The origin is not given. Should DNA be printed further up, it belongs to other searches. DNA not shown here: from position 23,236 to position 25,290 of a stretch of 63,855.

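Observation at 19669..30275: Eight-gene same-strand cluster led by three tandem lethal-factor-like zincin paralogs without signal peptides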

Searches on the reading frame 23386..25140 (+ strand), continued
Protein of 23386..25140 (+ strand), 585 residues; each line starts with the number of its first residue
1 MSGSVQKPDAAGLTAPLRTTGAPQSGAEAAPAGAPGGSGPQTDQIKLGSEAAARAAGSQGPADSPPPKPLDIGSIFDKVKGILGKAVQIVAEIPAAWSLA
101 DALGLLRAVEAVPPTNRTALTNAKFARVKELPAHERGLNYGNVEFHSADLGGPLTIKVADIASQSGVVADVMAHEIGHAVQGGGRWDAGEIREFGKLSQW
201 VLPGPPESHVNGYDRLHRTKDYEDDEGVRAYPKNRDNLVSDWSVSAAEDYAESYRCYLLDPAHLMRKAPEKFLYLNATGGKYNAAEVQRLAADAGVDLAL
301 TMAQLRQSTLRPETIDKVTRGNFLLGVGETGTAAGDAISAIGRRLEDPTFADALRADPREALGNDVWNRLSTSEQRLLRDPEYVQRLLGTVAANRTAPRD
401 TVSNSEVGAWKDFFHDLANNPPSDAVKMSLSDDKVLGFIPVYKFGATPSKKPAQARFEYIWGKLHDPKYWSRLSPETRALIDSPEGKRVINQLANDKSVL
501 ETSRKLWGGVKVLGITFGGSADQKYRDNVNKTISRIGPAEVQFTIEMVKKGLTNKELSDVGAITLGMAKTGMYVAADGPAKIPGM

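Call 80: find_encoding_contigs(protein=P0029, flank=8000, max_places=2)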
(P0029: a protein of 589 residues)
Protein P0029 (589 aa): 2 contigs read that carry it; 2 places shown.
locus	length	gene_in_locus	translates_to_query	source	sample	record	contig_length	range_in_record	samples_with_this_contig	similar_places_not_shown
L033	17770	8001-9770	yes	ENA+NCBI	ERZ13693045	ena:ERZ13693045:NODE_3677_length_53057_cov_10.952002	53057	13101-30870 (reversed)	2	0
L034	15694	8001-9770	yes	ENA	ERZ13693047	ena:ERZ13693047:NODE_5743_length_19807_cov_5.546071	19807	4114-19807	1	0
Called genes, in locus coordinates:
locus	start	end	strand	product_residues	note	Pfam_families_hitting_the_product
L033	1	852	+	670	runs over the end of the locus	-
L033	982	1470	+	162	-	-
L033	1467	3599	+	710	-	PF00512:HisKA, PF02518:HATPase_c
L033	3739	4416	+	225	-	PF00072:Response_reg, PF00486:Trans_reg_C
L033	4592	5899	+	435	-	PF07690:MFS_1, PF13347:MFS_2, PF03092:BT1 (weak), PF07690:MFS_1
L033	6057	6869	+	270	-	PF00188:CAP (weak)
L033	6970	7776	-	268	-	PF01510:Amidase_2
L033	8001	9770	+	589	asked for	-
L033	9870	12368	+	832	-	PF07228:SpoIIE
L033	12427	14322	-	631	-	-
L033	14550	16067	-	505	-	PF00128:Alpha-amylase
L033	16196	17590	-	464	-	PF04055:Radical_SAM (weak), PF12544:LAM_C (weak)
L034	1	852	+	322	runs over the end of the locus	PF00512:HisKA, PF02518:HATPase_c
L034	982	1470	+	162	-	-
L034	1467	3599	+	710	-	PF00512:HisKA, PF02518:HATPase_c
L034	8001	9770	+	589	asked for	-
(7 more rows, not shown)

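Call 81: find_encoding_contigs(protein=P0018, flank=8000, max_places=2)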
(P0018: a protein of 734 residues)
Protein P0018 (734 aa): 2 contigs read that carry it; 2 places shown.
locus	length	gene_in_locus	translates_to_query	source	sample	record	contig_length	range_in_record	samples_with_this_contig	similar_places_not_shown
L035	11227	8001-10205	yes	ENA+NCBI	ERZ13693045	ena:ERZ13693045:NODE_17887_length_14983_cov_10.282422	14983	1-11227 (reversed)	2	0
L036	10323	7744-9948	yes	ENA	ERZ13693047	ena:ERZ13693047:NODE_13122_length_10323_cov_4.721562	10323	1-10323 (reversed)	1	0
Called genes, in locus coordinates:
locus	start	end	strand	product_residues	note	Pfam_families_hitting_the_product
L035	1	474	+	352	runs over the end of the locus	-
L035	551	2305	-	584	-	PF25021:TEN_NHL (faint), PF01436:NHL (faint)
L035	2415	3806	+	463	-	-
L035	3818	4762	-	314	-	PF13400:Tad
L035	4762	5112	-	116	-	PF07811:TadE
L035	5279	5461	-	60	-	PF04964:Flp_Fap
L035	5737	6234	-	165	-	-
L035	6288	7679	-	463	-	PF00232:Glyco_hydro_1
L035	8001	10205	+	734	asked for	-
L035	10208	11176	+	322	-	PF00412:LIM (weak), PF12315:DA1-like (weak)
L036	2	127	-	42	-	?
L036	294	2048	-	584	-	PF25021:TEN_NHL (faint), PF01436:NHL (faint)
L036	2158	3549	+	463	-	-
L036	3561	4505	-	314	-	PF13400:Tad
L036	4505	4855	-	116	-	PF07811:TadE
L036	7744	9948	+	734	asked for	-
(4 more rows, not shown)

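Call 82: find_encoding_contigs(protein=P0022, flank=8000, max_places=2)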
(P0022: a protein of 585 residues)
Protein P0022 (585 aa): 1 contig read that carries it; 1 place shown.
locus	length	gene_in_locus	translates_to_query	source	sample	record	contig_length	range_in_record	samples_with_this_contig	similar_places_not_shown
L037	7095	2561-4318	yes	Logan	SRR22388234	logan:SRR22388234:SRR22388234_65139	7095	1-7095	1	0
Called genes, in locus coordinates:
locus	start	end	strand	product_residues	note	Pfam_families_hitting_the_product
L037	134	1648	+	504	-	PF13492:GAF_3 (faint), PF01590:GAF, PF13185:GAF_2 (weak), PF00211:Guanylate_cyc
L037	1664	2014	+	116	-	PF01740:STAS, PF13466:STAS_2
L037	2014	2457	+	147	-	PF13581:HATPase_c_2, PF02518:HATPase_c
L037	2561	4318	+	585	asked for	-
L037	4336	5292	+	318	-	PF00348:polyprenyl_synt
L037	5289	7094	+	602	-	?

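Call 83: search_protein_families(library=pfam, proteins=[L033:9870-12365:+, L033:12427-14322:-, L037:5289-7094:+, L037:134-1645:+, L037:1664-2011:+, L037:2014-2454:+, L035:10208-11173:+, L037:4336-5289:+], max_evalue=0.01)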
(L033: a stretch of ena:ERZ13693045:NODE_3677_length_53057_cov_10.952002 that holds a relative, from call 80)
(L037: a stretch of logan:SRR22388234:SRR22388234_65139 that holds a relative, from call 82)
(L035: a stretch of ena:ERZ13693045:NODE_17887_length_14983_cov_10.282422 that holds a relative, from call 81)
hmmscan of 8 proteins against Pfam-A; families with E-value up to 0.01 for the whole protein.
L033:9870-12365:+ (832 aa): 2 families
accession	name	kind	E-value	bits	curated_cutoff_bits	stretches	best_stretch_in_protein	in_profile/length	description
PF07228.17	SpoIIE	-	1.2e-37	130.2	25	1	615-800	2-191/192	Stage II sporulation protein E (SpoIIE)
PF13180.12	PDZ_2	-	6.4e-05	23.6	27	1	57-112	25-80/80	PDZ domain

L033:12427-14322:- (631 aa): 1 family
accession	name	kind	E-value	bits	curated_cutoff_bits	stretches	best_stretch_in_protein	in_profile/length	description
PF12385.14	Peptidase_C70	-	6.9e-05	23.2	19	1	395-448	83-139/141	Papain-like cysteine protease AvrRpt2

L037:5289-7094:+ (602 aa): 4 families
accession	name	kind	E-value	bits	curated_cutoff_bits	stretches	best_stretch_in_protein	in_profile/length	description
PF13492.12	GAF_3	-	6.1e-09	36.8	27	1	445-568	2-127/129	GAF domain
PF24284.1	DUF7472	-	0.00041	20.9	27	1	262-307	14-59/65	Family of unknown function (DUF7472)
PF17820.7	PDZ_6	-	0.00053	20.1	27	1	65-106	13-53/54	PDZ domain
PF13185.12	GAF_2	-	0.0011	19.6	28.6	1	518-568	86-135/136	GAF domain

L037:134-1645:+ (504 aa): 4 families
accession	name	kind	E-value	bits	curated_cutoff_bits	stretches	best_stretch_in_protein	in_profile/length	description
PF00211.25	Guanylate_cyc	-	3.2e-32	112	21.9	1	325-502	8-181/183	Adenylate and Guanylate cyclase catalytic domain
PF13185.12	GAF_2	-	1.2e-09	39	28.6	1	218-273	83-136/136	GAF domain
PF01590.32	GAF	-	4.9e-09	37.3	22.4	1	229-272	92-133/133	GAF domain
PF13492.12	GAF_3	-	1.8e-07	32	27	1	229-274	85-129/129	GAF domain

L037:1664-2011:+ (116 aa): 2 families
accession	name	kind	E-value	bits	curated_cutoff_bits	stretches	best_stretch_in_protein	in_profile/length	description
PF01740.26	STAS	-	1.8e-18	66.7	22.6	1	10-108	7-106/106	STAS domain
PF13466.11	STAS_2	-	1.9e-10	41.2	29.2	1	16-94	1-78/80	STAS domain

L037:2014-2454:+ (147 aa): 2 families
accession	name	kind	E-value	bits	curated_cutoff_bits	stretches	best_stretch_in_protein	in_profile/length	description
PF13581.12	HATPase_c_2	-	6.6e-31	107.4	27.4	1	16-143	2-127/127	Histidine kinase-like ATPase domain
PF02518.31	HATPase_c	-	1.4e-07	32.4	26.4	1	44-135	4-98/111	Histidine kinase-, DNA gyrase B-, and HSP90-like ATPase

L035:10208-11173:+ (322 aa): 2 families
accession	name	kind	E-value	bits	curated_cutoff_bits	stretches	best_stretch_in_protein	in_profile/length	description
PF12315.14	DA1-like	-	4.8e-11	42.9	25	1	204-256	67-121/213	Protein DA1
PF00412.28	LIM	-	5.3e-09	36.7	22.9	1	44-86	1-39/58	LIM domain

L037:4336-5289:+ (318 aa): 1 family
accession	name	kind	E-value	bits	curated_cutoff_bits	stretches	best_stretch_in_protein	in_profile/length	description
PF00348.22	polyprenyl_synt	-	6.6e-10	39.1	27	1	64-267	37-244/251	Polyprenyl synthetase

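Call 98: search_protein_families(library=padloc, proteins=[window:23386-25140:+], max_evalue=0.01)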
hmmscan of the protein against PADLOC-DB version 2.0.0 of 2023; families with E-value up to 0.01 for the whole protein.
window:23386-25140:+ (585 aa): 0 families

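Call 106: search_protein_families(library=pfam, proteins=[L019:7020-7958:-, L019:8562-9056:+, L019:14766-15944:+, L019:15941-16834:+, L020:6995-8194:+, L020:13907-14986:-, L020:15591-16817:+, L022:6643-8811:+, L022:14325-15335:+, L021:7682-8662:+], max_evalue=0.001)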
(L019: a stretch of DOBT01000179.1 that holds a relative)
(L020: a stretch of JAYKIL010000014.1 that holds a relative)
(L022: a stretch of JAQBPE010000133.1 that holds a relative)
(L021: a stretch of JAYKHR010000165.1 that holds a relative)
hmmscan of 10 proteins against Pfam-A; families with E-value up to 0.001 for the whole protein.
L019:7020-7958:- (312 aa): 2 families
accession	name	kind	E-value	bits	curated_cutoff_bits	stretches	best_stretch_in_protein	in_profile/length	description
PF00551.24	Formyl_trans_N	-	2.1e-42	145.4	26.1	1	5-182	3-180/181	Formyl transferase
PF02911.23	Formyl_trans_C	-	5.9e-21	75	21.1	1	207-300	2-98/100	Formyl transferase, C-terminal domain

L019:8562-9056:+ (165 aa): 0 families

L019:14766-15944:+ (393 aa): 4 families
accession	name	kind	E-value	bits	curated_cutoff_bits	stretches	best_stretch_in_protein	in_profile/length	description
PF00534.26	Glycos_transf_1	-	5.5e-17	62.3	26.4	1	195-353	4-158/172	Glycosyl transferases group 1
PF13692.12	Glyco_trans_1_4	-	3.2e-13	50.6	27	1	208-348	3-137/142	Glycosyl transferases group 1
PF13439.12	Glyco_transf_4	-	9.7e-05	22.9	28.5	1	108-178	93-163/170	Glycosyltransferase Family 4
PF13579.12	Glyco_trans_4_4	-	0.00072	20.4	29.7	0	77-165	70-144/158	Glycosyl transferase 4-like domain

L019:15941-16834:+ (298 aa): 5 families
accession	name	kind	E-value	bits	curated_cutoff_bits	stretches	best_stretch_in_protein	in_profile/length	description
PF00534.26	Glycos_transf_1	-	2.9e-16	59.9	26.4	1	199-298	17-115/172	Glycosyl transferases group 1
PF13692.12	Glyco_trans_1_4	-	2.7e-13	50.8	27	1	200-298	4-99/142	Glycosyl transferases group 1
PF13439.12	Glyco_transf_4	-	1.7e-11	44.9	28.5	1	17-176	3-163/170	Glycosyltransferase Family 4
PF20706.3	GT4-conflict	-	4.3e-06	26.4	26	1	135-298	136-304/385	Family 4 Glycosyltransferase in conflict systems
PF13579.12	Glyco_trans_4_4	-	0.00069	20.4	29.7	0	17-177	2-157/158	Glycosyl transferase 4-like domain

L020:6995-8194:+ (400 aa): 4 families
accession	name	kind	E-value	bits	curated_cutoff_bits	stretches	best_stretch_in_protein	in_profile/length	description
PF04127.22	DFP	-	7.1e-69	231.8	22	1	188-368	1-185/186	DNA/pantothenate metabolism flavoprotein C-terminal domain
PF02441.25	Flavoprotein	-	8.7e-32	110.4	22.7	1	4-176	3-156/162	Flavoprotein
PF13460.12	NAD_binding_10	-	5.7e-05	23.5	27.2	1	215-281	3-73/184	NAD(P)H-binding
PF13531.11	SBP_bac_11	-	0.00062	20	25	0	78-152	42-108/227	Bacterial extracellular solute-binding protein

L020:13907-14986:- (359 aa): 22 families
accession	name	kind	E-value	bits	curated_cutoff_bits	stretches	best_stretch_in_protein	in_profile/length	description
PF13181.12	TPR_8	-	4.9e-30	101.5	25.7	2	166-196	2-32/34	Tetratricopeptide repeat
PF07719.23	TPR_2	-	5.5e-28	95.2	27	1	166-196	2-32/34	Tetratricopeptide repeat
PF00515.34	TPR_1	-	1.1e-23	82.4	27.8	1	166-196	2-32/34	Tetratricopeptide repeat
PF13432.12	TPR_16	-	5.6e-23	81.5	32.7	3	70-131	4-65/65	Tetratricopeptide repeat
PF14559.12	TPR_19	-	3.2e-22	79.1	25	3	142-192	2-52/68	Tetratricopeptide repeat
PF13428.12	TPR_14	-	3.6e-18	64.7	23.5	1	166-208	2-44/44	Tetratricopeptide repeat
PF13431.12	TPR_17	-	5.6e-17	61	24.4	1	153-185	1-33/34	Tetratricopeptide repeat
PF13414.12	TPR_11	-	1.7e-16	60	26.8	1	104-140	1-37/42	TPR repeat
PF13424.12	TPR_12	-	2.9e-16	59.9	30.1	2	135-192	7-72/77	Tetratricopeptide repeat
PF12895.13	ANAPC3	-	2.4e-12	47.4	27.2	1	146-222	4-79/82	Anaphase-promoting complex, cyclosome, subunit 3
PF23914.1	TPR_CcmH_CycH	-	2.8e-12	47.2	42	1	171-260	56-148/158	Cytochrome c-type biogenesis protein H TPR domain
PF13176.12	TPR_7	-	2.8e-12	46.1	27.9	0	99-127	1-29/36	Tetratricopeptide repeat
PF13174.12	TPR_6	-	3.8e-12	46.5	26.3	0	166-192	1-27/33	Tetratricopeptide repeat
PF24575.1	TPR_Slam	-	7.3e-09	36.4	35.2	0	172-221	54-103/104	Surface lipoprotein assembly modifier, N-terminal TPR repeats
PF25063.1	ARM_TT21_C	-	4.1e-08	33.8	35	1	171-316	27-180/209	Tetratricopeptide repeat protein 21 C-terminal ARM domain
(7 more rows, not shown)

L020:15591-16817:+ (409 aa): 0 families

L022:6643-8811:+ (723 aa): 3 families
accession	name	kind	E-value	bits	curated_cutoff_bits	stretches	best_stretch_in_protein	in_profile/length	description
PF11992.13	TgpA_N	-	1e-25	90.9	30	1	87-419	25-330/333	TgpA N-terminal domain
PF01841.26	Transglut_core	-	1.7e-24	86.6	23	1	453-568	3-108/108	Transglutaminase-like superfamily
PF13559.11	DUF4129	-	6.7e-07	29.7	24.8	1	638-702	1-63/69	Domain of unknown function (DUF4129)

L022:14325-15335:+ (337 aa): 1 family
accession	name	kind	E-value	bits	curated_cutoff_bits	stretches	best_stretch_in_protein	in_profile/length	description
PF01103.29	Omp85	-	7.8e-07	29.4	24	1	149-321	118-301/325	Omp85 superfamily domain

L021:7682-8662:+ (327 aa): 0 families
